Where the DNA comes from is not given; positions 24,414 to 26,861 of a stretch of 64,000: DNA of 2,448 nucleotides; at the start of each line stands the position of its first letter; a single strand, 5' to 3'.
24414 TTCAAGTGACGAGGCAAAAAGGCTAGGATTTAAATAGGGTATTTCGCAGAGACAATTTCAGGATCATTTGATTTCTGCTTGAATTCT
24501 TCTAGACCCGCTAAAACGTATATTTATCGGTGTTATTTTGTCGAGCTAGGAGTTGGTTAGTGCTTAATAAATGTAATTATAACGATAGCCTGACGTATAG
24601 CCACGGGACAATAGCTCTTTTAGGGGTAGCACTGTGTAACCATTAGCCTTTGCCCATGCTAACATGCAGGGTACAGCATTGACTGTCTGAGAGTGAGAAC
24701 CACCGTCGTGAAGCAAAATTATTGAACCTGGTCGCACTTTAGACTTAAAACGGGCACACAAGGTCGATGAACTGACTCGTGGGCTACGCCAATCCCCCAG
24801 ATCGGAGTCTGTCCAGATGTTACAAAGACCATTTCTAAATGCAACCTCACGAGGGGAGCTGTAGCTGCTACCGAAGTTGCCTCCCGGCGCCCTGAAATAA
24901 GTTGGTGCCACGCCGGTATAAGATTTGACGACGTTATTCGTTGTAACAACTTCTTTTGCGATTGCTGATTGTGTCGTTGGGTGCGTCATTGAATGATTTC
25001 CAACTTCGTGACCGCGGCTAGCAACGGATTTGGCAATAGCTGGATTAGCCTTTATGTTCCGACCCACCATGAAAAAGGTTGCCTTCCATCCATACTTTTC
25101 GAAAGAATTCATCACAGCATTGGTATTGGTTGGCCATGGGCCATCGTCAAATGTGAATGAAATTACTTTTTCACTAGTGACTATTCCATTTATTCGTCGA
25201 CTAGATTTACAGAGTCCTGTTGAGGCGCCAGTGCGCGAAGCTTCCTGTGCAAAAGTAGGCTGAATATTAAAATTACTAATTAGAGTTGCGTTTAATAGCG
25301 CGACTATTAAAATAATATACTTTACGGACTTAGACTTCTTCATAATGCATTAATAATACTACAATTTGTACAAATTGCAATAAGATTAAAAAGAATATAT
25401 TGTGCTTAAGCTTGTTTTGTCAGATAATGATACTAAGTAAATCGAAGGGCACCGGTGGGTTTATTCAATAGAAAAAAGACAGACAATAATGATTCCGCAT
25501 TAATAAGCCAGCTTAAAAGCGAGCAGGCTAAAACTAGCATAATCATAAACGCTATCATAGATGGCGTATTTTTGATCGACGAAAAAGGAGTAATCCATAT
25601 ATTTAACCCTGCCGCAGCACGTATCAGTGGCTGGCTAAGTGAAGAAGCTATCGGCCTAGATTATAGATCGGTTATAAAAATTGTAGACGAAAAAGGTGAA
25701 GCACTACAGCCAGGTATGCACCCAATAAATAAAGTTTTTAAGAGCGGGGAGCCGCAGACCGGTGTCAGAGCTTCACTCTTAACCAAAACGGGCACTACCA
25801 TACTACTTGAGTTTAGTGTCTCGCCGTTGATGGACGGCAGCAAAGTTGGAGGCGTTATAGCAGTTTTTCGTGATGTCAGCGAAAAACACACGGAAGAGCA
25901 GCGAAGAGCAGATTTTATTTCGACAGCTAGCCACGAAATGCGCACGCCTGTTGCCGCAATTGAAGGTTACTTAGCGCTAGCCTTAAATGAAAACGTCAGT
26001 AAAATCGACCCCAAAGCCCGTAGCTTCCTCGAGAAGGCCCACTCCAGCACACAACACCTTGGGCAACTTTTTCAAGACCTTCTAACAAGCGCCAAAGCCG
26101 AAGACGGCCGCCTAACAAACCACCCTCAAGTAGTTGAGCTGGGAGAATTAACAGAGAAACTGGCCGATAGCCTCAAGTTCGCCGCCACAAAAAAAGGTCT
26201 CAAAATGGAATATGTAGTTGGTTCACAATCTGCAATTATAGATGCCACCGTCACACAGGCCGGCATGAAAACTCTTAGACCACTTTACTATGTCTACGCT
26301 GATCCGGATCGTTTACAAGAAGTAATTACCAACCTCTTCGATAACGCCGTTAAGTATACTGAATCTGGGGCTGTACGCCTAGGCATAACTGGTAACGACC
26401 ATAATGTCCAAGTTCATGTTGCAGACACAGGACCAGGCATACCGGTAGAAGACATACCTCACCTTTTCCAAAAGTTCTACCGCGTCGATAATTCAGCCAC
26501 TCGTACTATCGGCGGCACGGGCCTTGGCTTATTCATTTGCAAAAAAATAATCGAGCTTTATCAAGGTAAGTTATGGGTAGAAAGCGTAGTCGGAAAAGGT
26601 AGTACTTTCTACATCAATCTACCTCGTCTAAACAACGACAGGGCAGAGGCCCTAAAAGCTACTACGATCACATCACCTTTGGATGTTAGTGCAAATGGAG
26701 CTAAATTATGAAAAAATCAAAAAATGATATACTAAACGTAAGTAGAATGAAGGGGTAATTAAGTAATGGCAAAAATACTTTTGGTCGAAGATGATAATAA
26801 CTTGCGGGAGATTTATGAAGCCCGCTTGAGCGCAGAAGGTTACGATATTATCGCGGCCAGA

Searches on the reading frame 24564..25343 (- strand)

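Call 104: search_protein_families(library=pfam, proteins=[window:24564-25343:-], max_evalue=0.0001)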
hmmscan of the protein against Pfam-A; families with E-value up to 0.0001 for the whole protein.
window:24564-25343:- (259 aa): 1 family
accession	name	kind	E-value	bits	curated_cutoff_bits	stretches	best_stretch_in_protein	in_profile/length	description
PF01522.26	Polysacc_deac_1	-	2.7e-30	105.3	23.1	1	56-159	4-110/124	Polysaccharide deacetylase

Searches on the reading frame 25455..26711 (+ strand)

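Call 104: search_protein_families(library=pfam, proteins=[window:25455-26711:+], max_evalue=0.0001)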
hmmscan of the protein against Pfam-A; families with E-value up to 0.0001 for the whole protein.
window:25455-26711:+ (418 aa): 6 families
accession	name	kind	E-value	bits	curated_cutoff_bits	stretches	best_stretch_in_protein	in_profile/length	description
PF02518.31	HATPase_c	-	5e-33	114.3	26.4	1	283-391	2-109/111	Histidine kinase-, DNA gyrase B-, and HSP90-like ATPase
PF00989.32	PAS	-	3.8e-15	56.3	22.6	1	30-141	6-113/113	PAS fold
PF00512.31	HisKA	-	1.6e-14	54.2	26.9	1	151-218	2-66/66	His Kinase A (phospho-acceptor) domain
PF13426.13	PAS_9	-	3.8e-11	43.6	27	1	36-143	2-103/103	PAS domain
PF08448.16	PAS_4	-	7.3e-10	39.5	23.1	1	32-145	2-109/110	PAS fold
PF13581.12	HATPase_c_2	-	4.1e-05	24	27.4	1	287-366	36-109/127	Histidine kinase-like ATPase domain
